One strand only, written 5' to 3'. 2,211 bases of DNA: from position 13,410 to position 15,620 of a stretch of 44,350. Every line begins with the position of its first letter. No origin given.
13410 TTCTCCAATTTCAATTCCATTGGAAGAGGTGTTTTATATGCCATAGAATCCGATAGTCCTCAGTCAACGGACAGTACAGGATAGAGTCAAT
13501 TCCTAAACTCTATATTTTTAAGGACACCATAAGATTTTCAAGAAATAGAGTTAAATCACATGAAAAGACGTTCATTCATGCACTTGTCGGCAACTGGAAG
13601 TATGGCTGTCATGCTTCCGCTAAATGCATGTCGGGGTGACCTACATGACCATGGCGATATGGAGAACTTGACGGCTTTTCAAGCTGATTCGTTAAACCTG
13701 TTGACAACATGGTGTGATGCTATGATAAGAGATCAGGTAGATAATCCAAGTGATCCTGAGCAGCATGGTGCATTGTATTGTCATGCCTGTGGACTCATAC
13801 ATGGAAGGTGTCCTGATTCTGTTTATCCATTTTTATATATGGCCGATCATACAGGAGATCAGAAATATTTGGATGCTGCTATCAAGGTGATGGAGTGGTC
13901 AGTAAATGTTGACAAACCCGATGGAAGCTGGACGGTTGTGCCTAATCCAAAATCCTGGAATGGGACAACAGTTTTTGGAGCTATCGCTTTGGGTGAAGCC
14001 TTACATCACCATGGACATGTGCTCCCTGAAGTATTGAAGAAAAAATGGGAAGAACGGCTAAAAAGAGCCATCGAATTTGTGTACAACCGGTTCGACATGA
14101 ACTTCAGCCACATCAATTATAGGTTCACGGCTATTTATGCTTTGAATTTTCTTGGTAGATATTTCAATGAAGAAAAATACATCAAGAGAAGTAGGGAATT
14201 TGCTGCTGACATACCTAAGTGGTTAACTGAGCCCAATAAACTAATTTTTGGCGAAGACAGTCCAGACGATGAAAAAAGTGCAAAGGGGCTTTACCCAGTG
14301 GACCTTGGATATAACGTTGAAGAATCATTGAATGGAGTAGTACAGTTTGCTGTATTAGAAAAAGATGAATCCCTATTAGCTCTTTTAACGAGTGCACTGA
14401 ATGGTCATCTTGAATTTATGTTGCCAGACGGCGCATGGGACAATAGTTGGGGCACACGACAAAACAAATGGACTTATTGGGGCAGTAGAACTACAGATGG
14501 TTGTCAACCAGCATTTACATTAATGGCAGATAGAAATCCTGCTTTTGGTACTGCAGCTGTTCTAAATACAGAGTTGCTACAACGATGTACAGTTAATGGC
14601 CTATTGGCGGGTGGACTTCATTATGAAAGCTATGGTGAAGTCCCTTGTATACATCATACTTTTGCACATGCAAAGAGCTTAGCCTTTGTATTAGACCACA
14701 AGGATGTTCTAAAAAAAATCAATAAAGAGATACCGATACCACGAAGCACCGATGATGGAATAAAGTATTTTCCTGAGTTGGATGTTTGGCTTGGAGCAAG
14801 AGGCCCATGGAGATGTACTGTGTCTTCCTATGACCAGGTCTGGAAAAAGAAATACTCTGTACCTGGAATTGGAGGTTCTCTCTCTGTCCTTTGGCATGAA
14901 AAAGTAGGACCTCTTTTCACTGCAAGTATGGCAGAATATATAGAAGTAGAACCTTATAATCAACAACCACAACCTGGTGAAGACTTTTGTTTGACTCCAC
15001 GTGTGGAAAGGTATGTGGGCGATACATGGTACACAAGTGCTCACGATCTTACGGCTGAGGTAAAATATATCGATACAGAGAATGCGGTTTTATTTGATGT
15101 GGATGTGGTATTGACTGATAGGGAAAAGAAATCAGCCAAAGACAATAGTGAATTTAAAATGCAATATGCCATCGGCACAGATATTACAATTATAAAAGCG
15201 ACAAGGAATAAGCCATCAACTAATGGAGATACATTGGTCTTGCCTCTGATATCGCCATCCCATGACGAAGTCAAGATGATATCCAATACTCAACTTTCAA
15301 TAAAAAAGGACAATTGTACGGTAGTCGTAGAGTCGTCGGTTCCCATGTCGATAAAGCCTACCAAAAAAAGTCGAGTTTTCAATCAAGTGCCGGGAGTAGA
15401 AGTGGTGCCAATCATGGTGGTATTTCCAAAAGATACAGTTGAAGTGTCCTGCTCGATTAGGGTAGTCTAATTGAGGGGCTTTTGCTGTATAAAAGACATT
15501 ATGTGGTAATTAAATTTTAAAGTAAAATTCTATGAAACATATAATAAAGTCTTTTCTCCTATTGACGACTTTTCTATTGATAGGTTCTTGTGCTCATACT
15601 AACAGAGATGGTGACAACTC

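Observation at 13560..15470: Tat-signal, Cys/His-cluster toroid+sandwich protein co-transcribed with a GH78: candidate new CAZyme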

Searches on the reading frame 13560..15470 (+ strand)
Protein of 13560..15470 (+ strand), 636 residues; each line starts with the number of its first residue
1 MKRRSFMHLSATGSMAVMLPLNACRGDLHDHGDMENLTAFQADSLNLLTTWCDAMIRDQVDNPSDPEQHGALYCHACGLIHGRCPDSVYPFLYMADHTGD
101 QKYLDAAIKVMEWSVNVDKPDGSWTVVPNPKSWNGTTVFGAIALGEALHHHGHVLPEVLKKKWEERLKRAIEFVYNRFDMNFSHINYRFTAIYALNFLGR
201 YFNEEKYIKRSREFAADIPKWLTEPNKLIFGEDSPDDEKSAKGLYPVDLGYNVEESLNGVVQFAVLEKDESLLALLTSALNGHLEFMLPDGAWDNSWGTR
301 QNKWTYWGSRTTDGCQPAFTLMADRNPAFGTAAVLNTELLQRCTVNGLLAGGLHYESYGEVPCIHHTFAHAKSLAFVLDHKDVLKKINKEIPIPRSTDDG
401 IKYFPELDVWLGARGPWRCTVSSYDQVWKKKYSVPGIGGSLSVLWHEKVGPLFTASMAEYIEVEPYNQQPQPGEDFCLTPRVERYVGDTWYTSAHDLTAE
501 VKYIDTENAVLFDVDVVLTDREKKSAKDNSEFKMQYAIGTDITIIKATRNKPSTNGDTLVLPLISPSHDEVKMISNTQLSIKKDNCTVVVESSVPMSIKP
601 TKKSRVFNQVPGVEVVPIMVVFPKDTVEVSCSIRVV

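Call 3: search_protein_families(library=pfam, proteins=[window:13560-15470:+], max_evalue=1)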
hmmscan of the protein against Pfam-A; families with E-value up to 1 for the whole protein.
window:13560-15470:+ (636 aa): 1 family
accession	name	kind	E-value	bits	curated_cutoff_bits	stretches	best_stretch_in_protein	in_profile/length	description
PF03663.20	Glyco_hydro_76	-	0.012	15.6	25.9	1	93-129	165-202/366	Glycosyl hydrolase family 76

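Call 4: search_protein_families(library=ncbifam, proteins=[window:13560-15470:+], max_evalue=1)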
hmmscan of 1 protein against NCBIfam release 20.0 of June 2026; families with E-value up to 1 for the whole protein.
window:13560-15470:+ (636 aa): 0 families
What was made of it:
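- On Fe-S dependent sugar-acid dehydratases (IlvD/EDD type): There is no homology (calls 3, 4).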

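Call 5: search_solved_structures(query=window:13560-15467:+, max_evalue=10, show_alignments=2)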
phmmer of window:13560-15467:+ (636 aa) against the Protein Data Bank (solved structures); distinct sequences matched with E-value up to 10: 4.
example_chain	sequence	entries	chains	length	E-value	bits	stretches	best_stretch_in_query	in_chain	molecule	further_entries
8fmw_AN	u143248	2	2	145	1.1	10.8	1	524-583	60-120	50S ribosomal protein L15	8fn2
8d0v_A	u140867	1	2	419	1.7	10.1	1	74-116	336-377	Glutathione S-transferase LANCL1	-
8czk_A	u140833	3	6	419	1.7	10.1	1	74-116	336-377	Glutathione S-transferase LANCL1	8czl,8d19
3e6u_A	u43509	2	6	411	1.7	10.1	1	74-116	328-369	LanC-like protein 1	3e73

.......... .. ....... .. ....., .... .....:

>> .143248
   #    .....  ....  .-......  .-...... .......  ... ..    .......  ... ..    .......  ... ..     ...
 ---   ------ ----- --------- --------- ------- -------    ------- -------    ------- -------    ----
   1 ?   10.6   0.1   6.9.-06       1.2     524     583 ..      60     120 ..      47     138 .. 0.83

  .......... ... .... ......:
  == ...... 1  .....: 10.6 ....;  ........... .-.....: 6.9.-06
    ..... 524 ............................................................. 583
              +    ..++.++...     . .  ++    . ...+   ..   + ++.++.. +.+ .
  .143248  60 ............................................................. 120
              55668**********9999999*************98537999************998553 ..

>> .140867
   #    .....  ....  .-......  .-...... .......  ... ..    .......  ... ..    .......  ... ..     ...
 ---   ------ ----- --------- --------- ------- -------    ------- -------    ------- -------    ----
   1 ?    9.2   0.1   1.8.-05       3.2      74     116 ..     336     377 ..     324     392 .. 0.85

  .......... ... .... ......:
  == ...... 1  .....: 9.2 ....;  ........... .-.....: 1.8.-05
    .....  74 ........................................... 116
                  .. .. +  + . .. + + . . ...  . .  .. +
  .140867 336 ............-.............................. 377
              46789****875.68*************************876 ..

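Call 6: find_homologous_proteins(query=window:13560-15467:+, max_evalue=0.001)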
Query window:13560-15467:+ (636 aa): 2850 proteins with E <= 0.001 among 8000 candidates; the best 120 are listed.
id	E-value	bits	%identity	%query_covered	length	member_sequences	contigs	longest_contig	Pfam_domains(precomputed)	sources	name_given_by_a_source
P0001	0.0e+0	1492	100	99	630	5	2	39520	PF25840.1,PF25841.1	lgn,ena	-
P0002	0.0e+0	1142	73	100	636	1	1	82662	PF25840.1,PF25841.1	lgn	-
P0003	0.0e+0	1089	72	100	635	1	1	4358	PF25840.1,PF25841.1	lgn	-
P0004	0.0e+0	1088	72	100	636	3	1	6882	PF25840.1,PF25841.1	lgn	-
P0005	0.0e+0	1075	69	100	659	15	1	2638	PF25840.1,PF25841.1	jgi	jgi:hypothetical protein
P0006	0.0e+0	1071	70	100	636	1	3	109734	PF25840.1,PF25841.1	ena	-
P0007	0.0e+0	1068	69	100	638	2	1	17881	PF25840.1,PF25841.1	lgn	-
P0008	0.0e+0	1065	70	100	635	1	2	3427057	PF25840.1,PF25841.1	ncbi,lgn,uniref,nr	ncbi:hypothetical protein AXE80_06090 [Wenyingzhuangia fucanilytica]|uniref:Uncharacterized protein 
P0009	0.0e+0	1065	71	100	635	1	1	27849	PF25840.1,PF25841.1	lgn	-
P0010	0.0e+0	1062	69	100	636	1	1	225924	PF25840.1,PF25841.1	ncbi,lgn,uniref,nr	ncbi:hypothetical protein SAMN06265371_109136 [Lutibacter agarilyticus]|uniref:Heparinase II/III-lik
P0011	0.0e+0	1061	70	100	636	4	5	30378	PF25840.1,PF25841.1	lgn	-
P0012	0.0e+0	1061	69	100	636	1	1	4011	PF25840.1,PF25841.1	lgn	-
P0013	0.0e+0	1059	69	100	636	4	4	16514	PF25840.1,PF25841.1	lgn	-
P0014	0.0e+0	1058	69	99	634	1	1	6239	PF25840.1,PF25841.1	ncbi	ncbi:hypothetical protein ACFLSU_08525, partial [Bacteroidota bacterium]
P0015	0.0e+0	1054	69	100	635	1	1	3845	PF25840.1,PF25841.1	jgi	jgi:hypothetical protein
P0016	0.0e+0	1052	68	100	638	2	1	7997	PF25840.1,PF25841.1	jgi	-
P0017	0.0e+0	1045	69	100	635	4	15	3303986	PF25840.1,PF25841.1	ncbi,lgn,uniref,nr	ncbi:glycoside hydrolase family 88 protein [Siansivirga zeaxanthinifaciens]|uniref:Uncharacterized p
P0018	0.0e+0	1044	69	100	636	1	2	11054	PF25840.1,PF25841.1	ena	-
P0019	0.0e+0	1043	68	100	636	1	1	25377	PF25840.1,PF25841.1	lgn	-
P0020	0.0e+0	1040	70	95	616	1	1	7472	PF25840.1,PF25841.1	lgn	-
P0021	0.0e+0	1037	67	100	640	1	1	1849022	PF25840.1,PF25841.1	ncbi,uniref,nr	ncbi:hypothetical protein [Flavicella sediminum]|uniref:hypothetical protein n=1 Tax=Flavicella sedi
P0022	0.0e+0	1035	69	100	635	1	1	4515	PF25840.1,PF25841.1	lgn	-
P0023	0.0e+0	1035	67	100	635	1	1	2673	PF25840.1,PF25841.1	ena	-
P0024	0.0e+0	1032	68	99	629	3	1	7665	PF25840.1,PF25841.1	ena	-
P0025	0.0e+0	1032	67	100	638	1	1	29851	PF25840.1,PF25841.1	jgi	jgi:hypothetical protein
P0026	0.0e+0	1029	67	100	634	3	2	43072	PF25840.1,PF25841.1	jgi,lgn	jgi:hypothetical protein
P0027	0.0e+0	1028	68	100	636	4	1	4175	PF25840.1,PF25841.1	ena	-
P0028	0.0e+0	1028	67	100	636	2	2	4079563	PF25840.1,PF25841.1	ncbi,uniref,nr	ncbi:glycoside hydrolase family protein [Polaribacter butkevichii]|uniref:Alginate lyase domain-cont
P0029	0.0e+0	1027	68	100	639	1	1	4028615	PF25840.1,PF25841.1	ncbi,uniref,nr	ncbi:hypothetical protein MKD41_01275 [Lutibacter sp. A64]|uniref:hypothetical protein n=1 Tax=Lutib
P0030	0.0e+0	1027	67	100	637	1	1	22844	PF25840.1,PF25841.1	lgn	-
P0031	0.0e+0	1026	67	100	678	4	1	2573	PF25840.1,PF25841.1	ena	-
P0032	0.0e+0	1023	67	99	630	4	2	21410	PF25840.1,PF25841.1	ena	-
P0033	0.0e+0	1022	68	99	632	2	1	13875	PF25840.1,PF25841.1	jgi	-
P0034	0.0e+0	1020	66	100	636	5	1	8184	PF25840.1,PF25841.1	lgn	-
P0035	0.0e+0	1020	67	100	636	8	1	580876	PF25840.1,PF25841.1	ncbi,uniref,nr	ncbi:hypothetical protein [uncultured Polaribacter sp.]|uniref:hypothetical protein n=1 Tax=uncultur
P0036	0.0e+0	1020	67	100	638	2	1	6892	PF25840.1,PF25841.1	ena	-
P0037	0.0e+0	1018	67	100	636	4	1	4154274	PF25840.1,PF25841.1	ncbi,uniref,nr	ncbi:hypothetical protein SLW70_09315 [Flavobacterium sp. NG2]|uniref:hypothetical protein n=1 Tax=F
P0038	0.0e+0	1016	67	100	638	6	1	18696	PF25840.1,PF25841.1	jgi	jgi:hypothetical protein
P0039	0.0e+0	1011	67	100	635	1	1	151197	PF25840.1,PF25841.1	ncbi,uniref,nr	ncbi:hypothetical protein B6A10_06035 [Flavobacterium sp. L1I52]|uniref:Uncharacterized protein n=1 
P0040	2.9e-298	1009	66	100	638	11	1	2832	PF25840.1,PF25841.1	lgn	-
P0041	8.1e-297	1004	66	100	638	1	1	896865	PF25840.1,PF25841.1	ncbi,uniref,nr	ncbi:hypothetical protein [Flavobacterium fluviatile]|uniref:hypothetical protein n=1 Tax=Flavobacte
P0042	1.3e-296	1003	69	95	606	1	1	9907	PF25840.1,PF25841.1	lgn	-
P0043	1.9e-295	1000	66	100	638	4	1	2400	PF25840.1,PF25841.1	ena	-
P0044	2.7e-293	992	67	97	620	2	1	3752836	PF25840.1,PF25841.1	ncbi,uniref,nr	ncbi:hypothetical protein [Seonamhaeicola sp. S2-3]|uniref:hypothetical protein n=1 Tax=Seonamhaeico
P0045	6.8e-293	991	65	100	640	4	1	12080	PF25840.1,PF25841.1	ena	-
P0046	2.0e-291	986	66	100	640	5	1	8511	PF25840.1,PF25841.1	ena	-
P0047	7.4e-289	978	65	100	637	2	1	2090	PF25840.1,PF25841.1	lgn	-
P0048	1.5e-287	973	71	90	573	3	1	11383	PF25840.1,PF25841.1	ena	-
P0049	2.0e-287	973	65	100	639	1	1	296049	PF25840.1,PF25841.1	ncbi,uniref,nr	ncbi:hypothetical protein [Tamlana crocina]|uniref:Uncharacterized protein n=1 Tax=Tamlana crocina T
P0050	6.3e-285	965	69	91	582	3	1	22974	PF25840.1,PF25841.1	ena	-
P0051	1.1e-281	954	63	100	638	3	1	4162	PF25840.1,PF25841.1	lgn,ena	-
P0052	2.2e-279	947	63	97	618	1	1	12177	PF25840.1,PF25841.1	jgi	-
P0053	2.8e-278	943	61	100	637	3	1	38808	PF25840.1,PF25841.1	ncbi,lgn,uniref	ncbi:hypothetical protein [Mariniflexile sp.]|uniref:hypothetical protein n=1 Tax=Mariniflexile sp. 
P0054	3.2e-277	939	62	100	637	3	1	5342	PF25840.1,PF25841.1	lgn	-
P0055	1.1e-274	931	61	99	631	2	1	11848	PF25840.1,PF25841.1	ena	-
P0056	1.1e-274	931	61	100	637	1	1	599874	PF25840.1,PF25841.1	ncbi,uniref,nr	ncbi:hypothetical protein [Spongiivirga citrea]|uniref:Heparinase n=1 Tax=Spongiivirga citrea TaxID=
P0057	1.4e-273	927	59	100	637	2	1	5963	PF25840.1,PF25841.1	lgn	-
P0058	2.7e-270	916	62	100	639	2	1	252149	PF25840.1,PF25841.1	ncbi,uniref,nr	ncbi:hypothetical protein KIM67_05445 [Flagellimonas sp. 389]|uniref:hypothetical protein n=1 Tax=Fl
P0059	4.3e-270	916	62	100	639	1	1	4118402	PF25840.1,PF25841.1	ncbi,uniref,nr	ncbi:hypothetical protein [Flagellimonas eckloniae]|uniref:Uncharacterized protein n=1 Tax=Flagellim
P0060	1.1e-269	915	61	99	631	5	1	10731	PF25840.1,PF25841.1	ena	-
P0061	1.5e-269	914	61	100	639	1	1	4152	PF25840.1,PF25841.1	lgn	-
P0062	1.2e-268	911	61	100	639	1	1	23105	PF25840.1,PF25841.1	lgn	-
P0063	2.4e-268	910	62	100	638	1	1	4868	PF25840.1,PF25841.1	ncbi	ncbi:MAG: hypothetical protein WBM83_01060 [Flavobacteriaceae bacterium]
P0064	2.8e-267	907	61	100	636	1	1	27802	PF25840.1,PF25841.1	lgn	-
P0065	5.5e-266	902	61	100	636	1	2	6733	PF25840.1,PF25841.1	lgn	-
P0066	7.2e-266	902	61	100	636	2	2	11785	PF25840.1,PF25841.1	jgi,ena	-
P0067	4.6e-264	896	60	100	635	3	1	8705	PF25840.1,PF25841.1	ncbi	ncbi:MAG: hypothetical protein WBB27_14575 [Maribacter sp.]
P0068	2.2e-263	894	60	100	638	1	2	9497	PF25840.1,PF25841.1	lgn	-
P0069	4.9e-262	889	60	100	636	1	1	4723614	PF25840.1,PF25841.1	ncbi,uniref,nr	ncbi:hypothetical protein FGM00_05290 [Aggregatimonas sangjinii]|uniref:Uncharacterized protein n=1 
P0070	3.2e-260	883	59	100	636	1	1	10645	PF25840.1,PF25841.1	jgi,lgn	-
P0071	1.0e-259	882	59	100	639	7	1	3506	PF25840.1,PF25841.1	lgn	-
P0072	8.7e-259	878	59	100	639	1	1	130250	PF25840.1,PF25841.1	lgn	-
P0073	2.1e-258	877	60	100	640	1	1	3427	PF25840.1,PF25841.1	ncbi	-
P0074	2.4e-258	877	60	100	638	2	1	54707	PF25840.1,PF25841.1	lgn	-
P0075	1.5e-257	874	58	100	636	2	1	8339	PF25840.1,PF25841.1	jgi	-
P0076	5.5e-257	873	59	100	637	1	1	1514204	PF25840.1,PF25841.1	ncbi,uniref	ncbi:hypothetical protein [Namhaeicola litoreus]|uniref:Uncharacterized protein n=1 Tax=Namhaeicola 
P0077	3.0e-256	870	61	94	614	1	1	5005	PF25840.1,PF25841.1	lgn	-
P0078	1.4e-255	868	60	99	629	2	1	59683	PF25840.1,PF25841.1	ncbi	-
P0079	5.4e-255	866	58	100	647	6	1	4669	PF25840.1,PF25841.1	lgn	-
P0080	9.7e-255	865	59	99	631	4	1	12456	PF25840.1,PF25841.1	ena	-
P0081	1.1e-254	865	58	100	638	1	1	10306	PF25840.1,PF25841.1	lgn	-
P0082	2.9e-254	864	58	100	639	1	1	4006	PF25840.1,PF25841.1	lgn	-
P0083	5.7e-254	863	58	100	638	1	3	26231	PF25840.1,PF25841.1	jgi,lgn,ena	-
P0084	7.8e-253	859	59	100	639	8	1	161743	PF25840.1,PF25841.1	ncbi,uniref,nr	ncbi:Hypothetical protein I595_3350 [Croceitalea dokdonensis DOKDO 023]|uniref:Uncharacterized prote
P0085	5.6e-252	856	58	100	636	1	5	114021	PF25840.1,PF25841.1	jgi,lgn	jgi:hypothetical protein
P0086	6.3e-252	856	59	97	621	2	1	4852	PF25840.1,PF25841.1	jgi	-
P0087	9.6e-251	852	59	100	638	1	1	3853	PF25840.1,PF25841.1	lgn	-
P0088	3.3e-249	847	56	100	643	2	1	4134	PF25840.1,PF25841.1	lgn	-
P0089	4.0e-249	847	58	100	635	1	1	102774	PF25840.1,PF25841.1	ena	-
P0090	1.3e-248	845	56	100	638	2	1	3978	PF25840.1,PF25841.1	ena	-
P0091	1.2e-247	842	57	100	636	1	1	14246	PF25840.1,PF25841.1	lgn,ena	-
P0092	2.1e-247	841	57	100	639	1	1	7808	PF25840.1,PF25841.1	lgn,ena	-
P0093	3.7e-247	840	57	100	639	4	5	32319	PF25840.1,PF25841.1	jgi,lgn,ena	-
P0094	2.7e-246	837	59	93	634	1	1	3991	PF25840.1,PF25841.1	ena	-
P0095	3.0e-246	837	58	97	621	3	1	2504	PF25840.1,PF25841.1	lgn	-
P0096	3.6e-245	833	57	100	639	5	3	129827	PF25840.1,PF25841.1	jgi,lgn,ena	jgi:hypothetical protein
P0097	4.4e-245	833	57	100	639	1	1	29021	PF25840.1,PF25841.1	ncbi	ncbi:MAG: hypothetical protein AAGD88_11200 [Bacteroidota bacterium]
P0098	1.3e-244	832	55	100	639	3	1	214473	PF25840.1,PF25841.1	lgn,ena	-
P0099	3.6e-244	830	56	100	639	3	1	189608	PF25840.1,PF25841.1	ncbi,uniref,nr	ncbi:hypothetical protein [Flavobacterium sp. ASW18X]|uniref:hypothetical protein n=1 Tax=Flavobacte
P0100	4.0e-244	830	56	100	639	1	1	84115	PF25840.1,PF25841.1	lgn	-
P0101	2.2e-243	828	56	100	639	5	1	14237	PF25840.1,PF25841.1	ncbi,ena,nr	nr:hypothetical protein [uncultured Allomuricauda sp.]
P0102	5.2e-242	823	57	100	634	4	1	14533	PF25840.1,PF25841.1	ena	-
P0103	5.7e-242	823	56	100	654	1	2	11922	PF25840.1,PF25841.1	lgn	-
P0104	2.7e-238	811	55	100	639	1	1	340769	PF25840.1,PF25841.1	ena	-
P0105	5.9e-236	803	55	100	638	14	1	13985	PF25840.1,PF25841.1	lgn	-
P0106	2.0e-235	801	55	100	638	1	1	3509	PF25840.1,PF25841.1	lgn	-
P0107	3.9e-234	797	54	100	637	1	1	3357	PF25840.1,PF25841.1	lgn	-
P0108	6.6e-234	796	54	100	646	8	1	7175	PF25840.1,PF25841.1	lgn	-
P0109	4.4e-233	794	54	100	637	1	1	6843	PF25840.1,PF25841.1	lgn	-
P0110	3.8e-231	787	54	100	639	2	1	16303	PF25840.1,PF25841.1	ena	-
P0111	1.3e-229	782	60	89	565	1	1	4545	PF25840.1,PF25841.1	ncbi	ncbi:MAG: hypothetical protein AAFO94_02615, partial [Bacteroidota bacterium]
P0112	3.7e-229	781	53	100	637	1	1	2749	PF25840.1,PF25841.1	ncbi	ncbi:MAG: hypothetical protein AB8G86_20840 [Saprospiraceae bacterium]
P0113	4.3e-229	780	53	100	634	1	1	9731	PF25840.1,PF25841.1,PF03663.21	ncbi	ncbi:MAG: hypothetical protein AB8G22_03465 [Saprospiraceae bacterium]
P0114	6.6e-229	780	54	100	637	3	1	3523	PF25840.1,PF25841.1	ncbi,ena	-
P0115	6.6e-229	780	53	100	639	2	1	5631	PF25840.1,PF25841.1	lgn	-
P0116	1.1e-228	779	54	100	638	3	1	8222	PF25840.1,PF25841.1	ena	-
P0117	1.2e-228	779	53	100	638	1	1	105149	PF25840.1,PF25841.1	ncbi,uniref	ncbi:hypothetical protein [Maribacter sp. 2307ULW6-5]|uniref:hypothetical protein n=1 Tax=Maribacter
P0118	2.8e-228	778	53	100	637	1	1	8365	PF25840.1,PF25841.1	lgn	-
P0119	6.2e-228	777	53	100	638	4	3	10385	PF25840.1,PF25841.1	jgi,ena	jgi:hypothetical protein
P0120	1.1e-227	776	54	100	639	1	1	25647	PF25840.1,PF25841.1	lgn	-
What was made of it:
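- On CAZy PL37 (P29_PDnc family): The local Pfam copy gave no hit, although homologs carry precomputed PF25840+PF25841 (calls 3, 6).
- All 120 listed homologs carry the same precomputed two-domain label, PF25840+PF25841 (call 6). Homologs carry precomputed Pfam families (call 6).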

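Call 27: predict_structure(alignment_id=A1)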
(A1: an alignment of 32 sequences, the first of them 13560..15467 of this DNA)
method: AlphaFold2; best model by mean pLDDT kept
length: 636 residues; sequences in the alignment: 32
mean_pLDDT: 85.9   pTM: 0.86
mean pLDDT of the five models: 85.9, 83.1, 82.8, 82.7, 81.7
residues with pLDDT >= 90: 351; 70-90: 190; 50-70: 83; < 50: 12
segments of 3 or more residues with pLDDT < 50: 1-4, 25-31
pLDDT, mean of each block of 10 residues (from residue 1): 49 54 45 71 95 95 90 86 90 96 97 87 72 78 96 96 95 87 77 96 97 92 86 64 79 75 95 95 91 75 56 80 94 92 85 75 84 94 86 94 93 96 80 73 93 81 70 85 94 92 95 96 88 97 96 91 91 96 94 96 84 90 94 97
secondary structure, 60 per line:
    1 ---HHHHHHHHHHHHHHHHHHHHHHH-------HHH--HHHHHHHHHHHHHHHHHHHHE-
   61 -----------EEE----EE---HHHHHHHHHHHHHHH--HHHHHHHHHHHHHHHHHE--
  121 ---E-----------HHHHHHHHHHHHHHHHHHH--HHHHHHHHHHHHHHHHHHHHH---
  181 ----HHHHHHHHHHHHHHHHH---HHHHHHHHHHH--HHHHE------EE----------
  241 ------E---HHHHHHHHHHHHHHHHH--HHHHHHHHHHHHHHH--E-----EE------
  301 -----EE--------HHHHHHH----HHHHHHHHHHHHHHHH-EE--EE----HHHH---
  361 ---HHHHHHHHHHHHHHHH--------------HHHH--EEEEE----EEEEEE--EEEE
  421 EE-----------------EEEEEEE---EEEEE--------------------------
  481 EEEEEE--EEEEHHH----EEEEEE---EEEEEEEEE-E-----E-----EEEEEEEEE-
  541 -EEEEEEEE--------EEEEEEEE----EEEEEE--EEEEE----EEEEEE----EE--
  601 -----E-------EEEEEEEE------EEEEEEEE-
elements in order: H4-26 H39-58 E72-74 H84-98 H101-117 H136-154 H157-177 H185-201 H205-215 H218-221 H251-267 H270-284 H316-322 H327-342 H354-357 H364-379 H394-397 E400-404 E409-414 E417-422 E440-446 E450-454 E481-486 E489-492 E500-505 E509-517 E531-539 E542-549 E558-565 E570-575 E578-582 E587-592 E614-621 E628-635
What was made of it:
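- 13560..13631 (+): Twin-arginine leader with lipobox Cys24 (MKRRSF...MLPLNAC). The model shows a low-confidence helix over residues 4-26 (call 27).
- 14757..15467 (+): C-terminal beta-sandwich domain, residues ~400-636. call 27
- Checked: The AlphaFold2 model (mean pLDDT 85.9, pTM 0.86) has helices up to residue 379 and strands from residue 400 to 635 (call 27).
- AF2 model pLDDT 85.9 (call 27).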

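Call 31: search_solved_structures(query=A1, max_evalue=10, show_alignments=3)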
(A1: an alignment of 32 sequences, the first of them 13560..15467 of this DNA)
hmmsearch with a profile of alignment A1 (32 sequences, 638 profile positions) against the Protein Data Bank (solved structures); distinct sequences matched with E-value up to 10: 1.
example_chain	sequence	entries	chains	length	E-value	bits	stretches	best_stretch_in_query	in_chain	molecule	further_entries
6n10_A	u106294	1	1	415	0.99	11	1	43-98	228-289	Diphosphomevalonate decarboxylase MVD1, peroxisomal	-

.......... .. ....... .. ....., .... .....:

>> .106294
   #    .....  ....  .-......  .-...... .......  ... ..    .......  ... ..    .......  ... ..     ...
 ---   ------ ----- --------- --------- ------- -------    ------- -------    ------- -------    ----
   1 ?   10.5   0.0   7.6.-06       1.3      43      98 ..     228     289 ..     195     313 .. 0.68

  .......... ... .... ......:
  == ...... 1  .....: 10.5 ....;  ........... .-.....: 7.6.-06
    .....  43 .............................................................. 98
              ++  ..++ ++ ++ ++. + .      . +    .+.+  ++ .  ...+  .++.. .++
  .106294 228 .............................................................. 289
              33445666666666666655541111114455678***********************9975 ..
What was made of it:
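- On Toroid-plus-sandwich lyases (PL8/12/15/17/21/33/35): There is no Pfam, NCBIfam or PDB sequence hit (calls 3, 4, 5, 31).
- Closest known: Toroid-plus-beta-sandwich polysaccharide lyases. Different: 8-13% identity and no sequence-level match (calls 5, 31).
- The local Pfam, NCBIfam and PDB sequence searches gave no hit (calls 3, 4, 5, 31).
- Tried and rejected: There was only a sub-threshold GH76 stretch (E = 0.012) and a LANCL1 stretch (E = 1.7) (calls 3, 4, 5, 31).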

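Call 34: list_cluster_members(proteins=[P0001, window:13560-15467:+])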
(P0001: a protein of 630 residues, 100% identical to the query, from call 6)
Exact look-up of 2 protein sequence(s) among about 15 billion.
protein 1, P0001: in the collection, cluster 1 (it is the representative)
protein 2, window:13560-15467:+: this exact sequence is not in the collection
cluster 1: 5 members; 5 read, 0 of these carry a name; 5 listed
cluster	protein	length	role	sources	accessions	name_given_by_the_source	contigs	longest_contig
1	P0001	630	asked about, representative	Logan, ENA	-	-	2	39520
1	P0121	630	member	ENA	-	-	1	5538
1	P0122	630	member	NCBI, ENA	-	-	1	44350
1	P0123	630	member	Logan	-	-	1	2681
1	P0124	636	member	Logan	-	-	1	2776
